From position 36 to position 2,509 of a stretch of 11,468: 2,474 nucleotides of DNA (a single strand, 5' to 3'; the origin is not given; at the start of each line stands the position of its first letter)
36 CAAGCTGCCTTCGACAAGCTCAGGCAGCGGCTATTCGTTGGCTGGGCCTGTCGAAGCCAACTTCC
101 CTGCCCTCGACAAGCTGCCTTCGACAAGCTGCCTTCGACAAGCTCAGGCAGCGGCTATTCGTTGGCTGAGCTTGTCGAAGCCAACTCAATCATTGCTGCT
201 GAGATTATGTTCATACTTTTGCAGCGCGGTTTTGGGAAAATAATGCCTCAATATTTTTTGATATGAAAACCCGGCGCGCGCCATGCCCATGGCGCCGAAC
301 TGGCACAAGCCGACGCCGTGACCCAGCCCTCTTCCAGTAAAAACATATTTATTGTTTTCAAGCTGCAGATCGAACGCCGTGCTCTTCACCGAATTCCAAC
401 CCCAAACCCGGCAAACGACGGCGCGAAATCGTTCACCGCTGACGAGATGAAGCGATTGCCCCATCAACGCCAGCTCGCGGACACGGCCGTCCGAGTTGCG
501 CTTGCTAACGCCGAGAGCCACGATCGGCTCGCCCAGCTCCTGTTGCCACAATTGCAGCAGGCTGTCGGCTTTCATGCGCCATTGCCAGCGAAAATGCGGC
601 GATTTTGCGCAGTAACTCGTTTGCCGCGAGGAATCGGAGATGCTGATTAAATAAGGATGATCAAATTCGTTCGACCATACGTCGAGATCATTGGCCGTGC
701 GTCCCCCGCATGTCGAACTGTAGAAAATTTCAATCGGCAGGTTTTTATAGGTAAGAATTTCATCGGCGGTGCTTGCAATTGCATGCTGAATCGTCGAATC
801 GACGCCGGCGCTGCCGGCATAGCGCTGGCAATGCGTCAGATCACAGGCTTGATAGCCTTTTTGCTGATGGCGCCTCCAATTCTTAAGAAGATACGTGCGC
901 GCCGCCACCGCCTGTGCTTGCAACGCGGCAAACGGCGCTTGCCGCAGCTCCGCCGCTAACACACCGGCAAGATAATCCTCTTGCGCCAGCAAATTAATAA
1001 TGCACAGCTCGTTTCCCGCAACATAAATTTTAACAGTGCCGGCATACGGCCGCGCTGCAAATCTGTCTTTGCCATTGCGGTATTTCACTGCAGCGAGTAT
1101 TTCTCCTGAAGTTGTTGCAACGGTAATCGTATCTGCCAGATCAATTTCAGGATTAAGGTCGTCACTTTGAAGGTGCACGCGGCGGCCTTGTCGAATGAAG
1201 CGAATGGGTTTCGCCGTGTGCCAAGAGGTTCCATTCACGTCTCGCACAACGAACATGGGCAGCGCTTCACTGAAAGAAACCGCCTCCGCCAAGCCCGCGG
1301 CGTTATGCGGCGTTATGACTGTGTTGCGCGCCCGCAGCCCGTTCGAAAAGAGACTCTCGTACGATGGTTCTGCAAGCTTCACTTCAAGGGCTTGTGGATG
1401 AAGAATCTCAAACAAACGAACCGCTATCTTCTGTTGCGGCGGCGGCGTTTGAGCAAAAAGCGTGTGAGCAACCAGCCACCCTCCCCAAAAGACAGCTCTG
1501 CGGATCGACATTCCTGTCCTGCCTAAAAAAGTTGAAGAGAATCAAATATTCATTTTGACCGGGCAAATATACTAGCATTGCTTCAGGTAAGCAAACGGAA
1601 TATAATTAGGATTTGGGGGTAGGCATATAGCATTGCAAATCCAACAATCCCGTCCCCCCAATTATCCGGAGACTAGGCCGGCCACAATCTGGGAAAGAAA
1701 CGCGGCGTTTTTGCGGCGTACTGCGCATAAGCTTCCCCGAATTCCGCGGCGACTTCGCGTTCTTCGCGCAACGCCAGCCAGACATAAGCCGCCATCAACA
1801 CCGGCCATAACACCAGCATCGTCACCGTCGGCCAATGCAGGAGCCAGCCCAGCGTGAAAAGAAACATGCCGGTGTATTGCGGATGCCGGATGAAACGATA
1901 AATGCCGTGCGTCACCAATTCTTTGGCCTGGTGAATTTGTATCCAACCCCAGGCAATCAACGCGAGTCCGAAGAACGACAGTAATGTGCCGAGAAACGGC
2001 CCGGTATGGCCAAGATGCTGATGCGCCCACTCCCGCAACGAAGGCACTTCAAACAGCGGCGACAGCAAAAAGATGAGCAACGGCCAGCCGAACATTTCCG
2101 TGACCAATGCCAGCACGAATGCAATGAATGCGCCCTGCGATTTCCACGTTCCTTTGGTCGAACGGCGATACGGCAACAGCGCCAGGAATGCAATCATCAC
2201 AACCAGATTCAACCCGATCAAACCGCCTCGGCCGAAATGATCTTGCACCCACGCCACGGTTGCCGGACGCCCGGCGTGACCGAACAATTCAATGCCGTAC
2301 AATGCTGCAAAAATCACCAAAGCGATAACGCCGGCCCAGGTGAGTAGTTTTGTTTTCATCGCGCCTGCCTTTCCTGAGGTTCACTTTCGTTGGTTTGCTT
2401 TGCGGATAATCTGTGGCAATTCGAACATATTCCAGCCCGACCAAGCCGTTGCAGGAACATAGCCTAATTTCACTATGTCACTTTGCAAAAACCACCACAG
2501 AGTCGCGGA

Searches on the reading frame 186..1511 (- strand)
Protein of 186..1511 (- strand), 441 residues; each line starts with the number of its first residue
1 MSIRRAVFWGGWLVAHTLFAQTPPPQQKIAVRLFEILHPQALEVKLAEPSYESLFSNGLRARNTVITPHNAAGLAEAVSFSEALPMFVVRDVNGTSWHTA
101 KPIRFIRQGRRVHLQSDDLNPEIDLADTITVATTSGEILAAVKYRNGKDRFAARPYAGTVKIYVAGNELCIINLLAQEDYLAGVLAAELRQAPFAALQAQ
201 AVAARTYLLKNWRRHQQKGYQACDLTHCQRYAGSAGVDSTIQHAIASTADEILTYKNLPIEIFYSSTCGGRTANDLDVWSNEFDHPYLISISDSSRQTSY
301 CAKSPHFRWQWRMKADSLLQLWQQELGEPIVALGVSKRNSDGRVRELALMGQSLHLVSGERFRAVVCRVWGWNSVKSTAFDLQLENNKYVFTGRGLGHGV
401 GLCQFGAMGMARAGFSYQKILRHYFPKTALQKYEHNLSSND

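Call 7: search_protein_families(library=pfam, proteins=[window:186-1511:-], max_evalue=0.1)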
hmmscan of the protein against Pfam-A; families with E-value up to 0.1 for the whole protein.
window:186-1511:- (441 aa): 1 family
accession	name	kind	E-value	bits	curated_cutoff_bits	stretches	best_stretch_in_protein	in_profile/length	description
PF08486.15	SpoIID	-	7.8e-21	75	23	1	167-255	3-97/97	Stage II sporulation protein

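Call 8: search_protein_families(library=ncbifam, proteins=[window:186-1511:-], max_evalue=0.1)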
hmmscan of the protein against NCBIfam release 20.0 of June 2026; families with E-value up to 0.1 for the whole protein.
window:186-1511:- (441 aa): 2 families
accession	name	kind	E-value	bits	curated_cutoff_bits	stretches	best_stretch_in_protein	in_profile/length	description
TIGR02669.1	SpoIID_LytB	domain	4e-61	207.3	83.3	1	172-432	3-270/270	SpoIID/LytB domain-containing protein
TIGR02870.1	spore_II_D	equivalog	1.3e-42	146.1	234.75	1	134-432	33-337/338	stage II sporulation protein D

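Call 19: list_cluster_members(proteins=[P0001, window:186-1511:-, window:7049-9502:+, window:1673-2359:-])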
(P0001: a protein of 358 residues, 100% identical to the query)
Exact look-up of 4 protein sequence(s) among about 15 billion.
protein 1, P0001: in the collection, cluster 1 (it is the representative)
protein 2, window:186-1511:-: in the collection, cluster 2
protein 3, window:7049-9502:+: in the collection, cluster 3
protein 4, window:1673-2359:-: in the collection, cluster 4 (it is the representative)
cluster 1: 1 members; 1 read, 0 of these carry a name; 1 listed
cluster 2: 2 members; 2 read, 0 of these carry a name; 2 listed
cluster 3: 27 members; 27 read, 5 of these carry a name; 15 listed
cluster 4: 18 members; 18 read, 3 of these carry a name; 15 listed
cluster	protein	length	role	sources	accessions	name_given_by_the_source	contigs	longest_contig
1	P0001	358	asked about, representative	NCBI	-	-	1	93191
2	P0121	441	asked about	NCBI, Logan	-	-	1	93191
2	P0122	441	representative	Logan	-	-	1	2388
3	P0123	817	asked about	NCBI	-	-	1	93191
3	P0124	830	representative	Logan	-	-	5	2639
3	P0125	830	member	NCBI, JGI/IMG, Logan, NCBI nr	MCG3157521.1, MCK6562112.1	MAG: hypothetical protein DKINENOH_04155 [bacterium] | hypothetical protein [bacterium]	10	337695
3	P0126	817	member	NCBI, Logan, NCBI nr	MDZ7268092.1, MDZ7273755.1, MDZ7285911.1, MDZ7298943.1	MAG: ATP-binding protein [candidate division KSB1 bacterium] | ATP-binding protein [candidate division KSB1 bacterium]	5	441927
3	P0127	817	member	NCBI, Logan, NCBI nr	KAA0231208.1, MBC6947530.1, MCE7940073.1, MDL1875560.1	hypothetical protein EDS67_03915 [candidate division KSB1 bacterium] | MAG: hypothetical protein EDS67_03915 [candidate division KSB1 bacterium]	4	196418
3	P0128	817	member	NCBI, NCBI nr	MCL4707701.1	ATP-binding protein [bacterium]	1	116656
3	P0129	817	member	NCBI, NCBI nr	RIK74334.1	hypothetical protein DCC62_15465 [candidate division KSB1 bacterium] | MAG: hypothetical protein DCC62_15465 [candidate division KSB1 bacterium]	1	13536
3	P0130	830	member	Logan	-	-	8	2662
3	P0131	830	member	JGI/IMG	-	-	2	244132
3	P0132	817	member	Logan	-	-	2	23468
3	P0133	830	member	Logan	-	-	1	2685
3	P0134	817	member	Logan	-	-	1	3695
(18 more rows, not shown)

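Call 31: search_protein_families(library=ncbifam, proteins=[L008:12587-13426:+, L008:13609-14616:+, L008:14832-15410:+, L008:15407-16255:+, L008:16339-17259:+, L008:17234-18556:+, L008:18601-19236:+, L008:9558-9872:+, L008:5461-7161:+, L008:3070-4941:+], max_evalue=0.1)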
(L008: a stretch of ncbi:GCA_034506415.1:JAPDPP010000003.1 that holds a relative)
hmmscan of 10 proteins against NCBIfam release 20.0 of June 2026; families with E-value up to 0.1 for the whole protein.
L008:12587-13426:+ (279 aa): 1 family
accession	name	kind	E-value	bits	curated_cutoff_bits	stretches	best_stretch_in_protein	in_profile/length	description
NF010267.0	PRK13713.1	equivalog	0.015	15.6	104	1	151-211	54-112/127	conjugal transfer relaxosome DNA-binding protein TraM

L008:13609-14616:+ (335 aa): 1 family
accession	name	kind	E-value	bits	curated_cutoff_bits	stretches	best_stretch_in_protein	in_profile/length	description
NF046089.1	CD3337_EF1877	subfamily_domain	0.001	18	120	1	125-200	310-385/450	CD3337/EF1877 family mobilome membrane protein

L008:14832-15410:+ (192 aa): 0 families

L008:15407-16255:+ (282 aa): 3 families
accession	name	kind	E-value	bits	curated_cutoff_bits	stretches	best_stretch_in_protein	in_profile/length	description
TIGR03780.1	Bac_Flav_CT_N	equivalog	4.4e-09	35.8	164.1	1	167-276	167-274/285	conjugative transposon protein TraN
TIGR02781.1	VirB9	equivalog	4.5e-06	26.5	217.7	1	44-95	63-114/248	P-type conjugative transfer protein VirB9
NF006842.0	PRK09357.2-3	equivalog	0.072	11.7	695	0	33-79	263-309/440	dihydroorotase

L008:16339-17259:+ (306 aa): 2 families
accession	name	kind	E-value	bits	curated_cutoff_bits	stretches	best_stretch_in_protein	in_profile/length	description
TIGR03779.1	Bac_Flav_CT_M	equivalog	0.002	17.4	172.45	1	106-246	192-335/410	conjugative transposon protein TraM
NF011513.0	PRK14952.1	equivalog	0.059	12.3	737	1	88-194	398-498/596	DNA polymerase III subunits gamma/tau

L008:17234-18556:+ (440 aa): 3 families
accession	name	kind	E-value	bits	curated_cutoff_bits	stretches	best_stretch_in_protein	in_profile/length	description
TIGR00864.1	PCC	subfamily_domain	1.4e-11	41.6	1861.4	1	209-430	1253-1467/2700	polycystin cation channel protein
NF012211.1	tand_rpt_95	domain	0.0045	16.9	90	1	290-351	20-85/98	tandem-95 repeat protein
NF058578.1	CPR_pilus_PamR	equivalog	0.0063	15.4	300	0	212-254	185-232/297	pilus system RbmA-like protein PamR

L008:18601-19236:+ (211 aa): 1 family
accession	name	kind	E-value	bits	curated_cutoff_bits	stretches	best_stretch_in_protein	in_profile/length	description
NF033755.1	gliding_CglE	equivalog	0.0013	18.7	70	1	116-204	76-167/172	adventurous gliding motility protein CglE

L008:9558-9872:+ (104 aa): 0 families

L008:5461-7161:+ (566 aa): 1 family
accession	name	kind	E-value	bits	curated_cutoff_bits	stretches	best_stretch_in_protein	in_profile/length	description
NF045728.1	glycosyl_F510_1955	equivalog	0.00015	21.1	175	1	289-337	124-172/246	F510_1955 family glycosylhydrolase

L008:3070-4941:+ (623 aa): 6 families
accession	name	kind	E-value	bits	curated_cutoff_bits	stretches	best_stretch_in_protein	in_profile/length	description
TIGR03743.1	SXT_TraD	subfamily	1.6e-21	76.4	366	2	172-363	146-336/636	conjugative transfer system coupling protein TraD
TIGR03754.1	conj_TOL_TraD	equivalog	6.2e-11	41.5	647.55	1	171-367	150-344/643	type IV conjugative transfer system coupling protein TraD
NF045973.1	conju_CD1115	equivalog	4.7e-07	29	250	1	204-281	25-96/442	VirD4-like conjugal transfer protein, CD1115 family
NF041017.1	DNA_import_CedB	equivalog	2.6e-05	23.1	700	1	180-243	252-315/590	DNA import protein CedB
NF041326.1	Bacteroid_MobC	subfamily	0.017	13.5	900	0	208-280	204-279/655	conjugal transfer protein MobC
TIGR00929.1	VirB4_CagE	subfamily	0.079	11.1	643.1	0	198-270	431-504/792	VirB4 family type IV secretion/conjugal transfer ATPase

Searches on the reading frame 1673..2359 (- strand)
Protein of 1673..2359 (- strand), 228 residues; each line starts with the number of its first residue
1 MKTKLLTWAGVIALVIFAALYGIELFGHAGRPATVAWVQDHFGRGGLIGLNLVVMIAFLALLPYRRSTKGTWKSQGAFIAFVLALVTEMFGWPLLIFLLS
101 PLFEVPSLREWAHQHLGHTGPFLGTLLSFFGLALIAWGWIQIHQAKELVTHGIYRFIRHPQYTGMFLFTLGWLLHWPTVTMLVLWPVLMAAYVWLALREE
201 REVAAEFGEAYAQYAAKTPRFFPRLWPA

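Call 7: search_protein_families(library=pfam, proteins=[window:1673-2359:-], max_evalue=0.1)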
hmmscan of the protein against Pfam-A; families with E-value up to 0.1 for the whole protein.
window:1673-2359:- (228 aa): 4 families
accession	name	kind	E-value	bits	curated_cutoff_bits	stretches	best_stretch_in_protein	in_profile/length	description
PF04191.18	PEMT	-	3.4e-10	40.7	25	1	142-209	36-104/105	Phospholipid methyltransferase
PF04140.19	ICMT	-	3.7e-07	30.9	24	1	140-192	27-81/95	Isoprenylcysteine carboxyl methyltransferase (ICMT) family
PF01222.22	ERG4_ERG24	-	2e-05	24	27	1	139-219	342-424/432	Ergosterol biosynthesis ERG4/ERG24 family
PF07298.16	NnrU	-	0.00059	20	24.7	0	109-204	95-146/188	NnrU protein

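Call 8: search_protein_families(library=ncbifam, proteins=[window:1673-2359:-], max_evalue=0.1)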
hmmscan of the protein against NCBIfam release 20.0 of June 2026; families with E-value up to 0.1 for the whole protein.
window:1673-2359:- (228 aa): 3 families
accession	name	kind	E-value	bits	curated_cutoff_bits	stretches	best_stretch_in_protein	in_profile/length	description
NF040696.1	isopcys_mtase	equivalog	2.2e-13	50.5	160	1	140-224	104-189/190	protein-S-isoprenylcysteine O-methyltransferase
TIGR04571.1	LmtA_Leptospira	exception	1.1e-10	41.7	325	1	148-225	87-166/252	lipid A Kdo2 1-phosphate O-methyltransferase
NF045656.1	MeththiolMtaseMddA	equivalog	3.8e-06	26.4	270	1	122-221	138-236/238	methanethiol S-methyltransferase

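Call 31: search_protein_families(library=ncbifam, proteins=[L008:12587-13426:+, L008:13609-14616:+, L008:14832-15410:+, L008:15407-16255:+, L008:16339-17259:+, L008:17234-18556:+, L008:18601-19236:+, L008:9558-9872:+, L008:5461-7161:+, L008:3070-4941:+], max_evalue=0.1)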
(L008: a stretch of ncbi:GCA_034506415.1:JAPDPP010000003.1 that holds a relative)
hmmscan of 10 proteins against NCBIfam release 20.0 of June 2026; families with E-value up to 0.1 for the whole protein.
L008:12587-13426:+ (279 aa): 1 family
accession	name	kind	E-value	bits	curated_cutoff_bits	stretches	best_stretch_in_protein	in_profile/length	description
NF010267.0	PRK13713.1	equivalog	0.015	15.6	104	1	151-211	54-112/127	conjugal transfer relaxosome DNA-binding protein TraM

L008:13609-14616:+ (335 aa): 1 family
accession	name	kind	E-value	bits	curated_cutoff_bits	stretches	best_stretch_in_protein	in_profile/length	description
NF046089.1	CD3337_EF1877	subfamily_domain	0.001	18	120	1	125-200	310-385/450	CD3337/EF1877 family mobilome membrane protein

L008:14832-15410:+ (192 aa): 0 families

L008:15407-16255:+ (282 aa): 3 families
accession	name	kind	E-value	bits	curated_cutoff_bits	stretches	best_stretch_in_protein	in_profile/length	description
TIGR03780.1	Bac_Flav_CT_N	equivalog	4.4e-09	35.8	164.1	1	167-276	167-274/285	conjugative transposon protein TraN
TIGR02781.1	VirB9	equivalog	4.5e-06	26.5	217.7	1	44-95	63-114/248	P-type conjugative transfer protein VirB9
NF006842.0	PRK09357.2-3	equivalog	0.072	11.7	695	0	33-79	263-309/440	dihydroorotase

L008:16339-17259:+ (306 aa): 2 families
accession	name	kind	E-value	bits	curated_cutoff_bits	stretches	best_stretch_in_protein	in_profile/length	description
TIGR03779.1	Bac_Flav_CT_M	equivalog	0.002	17.4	172.45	1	106-246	192-335/410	conjugative transposon protein TraM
NF011513.0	PRK14952.1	equivalog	0.059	12.3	737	1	88-194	398-498/596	DNA polymerase III subunits gamma/tau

L008:17234-18556:+ (440 aa): 3 families
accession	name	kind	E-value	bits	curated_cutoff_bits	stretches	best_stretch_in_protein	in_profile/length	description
TIGR00864.1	PCC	subfamily_domain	1.4e-11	41.6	1861.4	1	209-430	1253-1467/2700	polycystin cation channel protein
NF012211.1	tand_rpt_95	domain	0.0045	16.9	90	1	290-351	20-85/98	tandem-95 repeat protein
NF058578.1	CPR_pilus_PamR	equivalog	0.0063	15.4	300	0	212-254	185-232/297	pilus system RbmA-like protein PamR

L008:18601-19236:+ (211 aa): 1 family
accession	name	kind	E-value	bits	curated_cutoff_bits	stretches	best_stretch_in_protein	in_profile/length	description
NF033755.1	gliding_CglE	equivalog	0.0013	18.7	70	1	116-204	76-167/172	adventurous gliding motility protein CglE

L008:9558-9872:+ (104 aa): 0 families

L008:5461-7161:+ (566 aa): 1 family
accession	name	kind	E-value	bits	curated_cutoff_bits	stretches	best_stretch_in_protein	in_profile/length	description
NF045728.1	glycosyl_F510_1955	equivalog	0.00015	21.1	175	1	289-337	124-172/246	F510_1955 family glycosylhydrolase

L008:3070-4941:+ (623 aa): 6 families
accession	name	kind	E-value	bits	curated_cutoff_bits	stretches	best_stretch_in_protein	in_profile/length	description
TIGR03743.1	SXT_TraD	subfamily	1.6e-21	76.4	366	2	172-363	146-336/636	conjugative transfer system coupling protein TraD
TIGR03754.1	conj_TOL_TraD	equivalog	6.2e-11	41.5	647.55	1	171-367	150-344/643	type IV conjugative transfer system coupling protein TraD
NF045973.1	conju_CD1115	equivalog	4.7e-07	29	250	1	204-281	25-96/442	VirD4-like conjugal transfer protein, CD1115 family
NF041017.1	DNA_import_CedB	equivalog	2.6e-05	23.1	700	1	180-243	252-315/590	DNA import protein CedB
NF041326.1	Bacteroid_MobC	subfamily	0.017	13.5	900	0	208-280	204-279/655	conjugal transfer protein MobC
TIGR00929.1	VirB4_CagE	subfamily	0.079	11.1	643.1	0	198-270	431-504/792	VirB4 family type IV secretion/conjugal transfer ATPase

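Call 61: find_encoding_contigs(protein=window:1673-2359:-, flank=10000, max_places=4)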
Protein window:1673-2359:- (228 aa): 2 contigs read that carry it; 2 places shown.
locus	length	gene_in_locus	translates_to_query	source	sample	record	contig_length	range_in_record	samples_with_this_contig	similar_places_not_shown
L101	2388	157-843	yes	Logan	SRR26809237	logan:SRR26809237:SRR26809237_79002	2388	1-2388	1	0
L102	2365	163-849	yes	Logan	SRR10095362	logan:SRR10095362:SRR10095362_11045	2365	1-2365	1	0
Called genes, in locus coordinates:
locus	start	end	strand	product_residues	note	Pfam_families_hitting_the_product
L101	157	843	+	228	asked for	PF04191:PEMT, PF04140:ICMT (weak), PF01222:ERG4_ERG24 (faint)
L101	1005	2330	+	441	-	PF08486:SpoIID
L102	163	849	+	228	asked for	PF04191:PEMT, PF04140:ICMT (weak), PF01222:ERG4_ERG24 (faint)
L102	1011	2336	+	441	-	PF08486:SpoIID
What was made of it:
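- Tried and rejected: The ICMT look-up returned only 2.4-kb Logan contigs (call 61).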
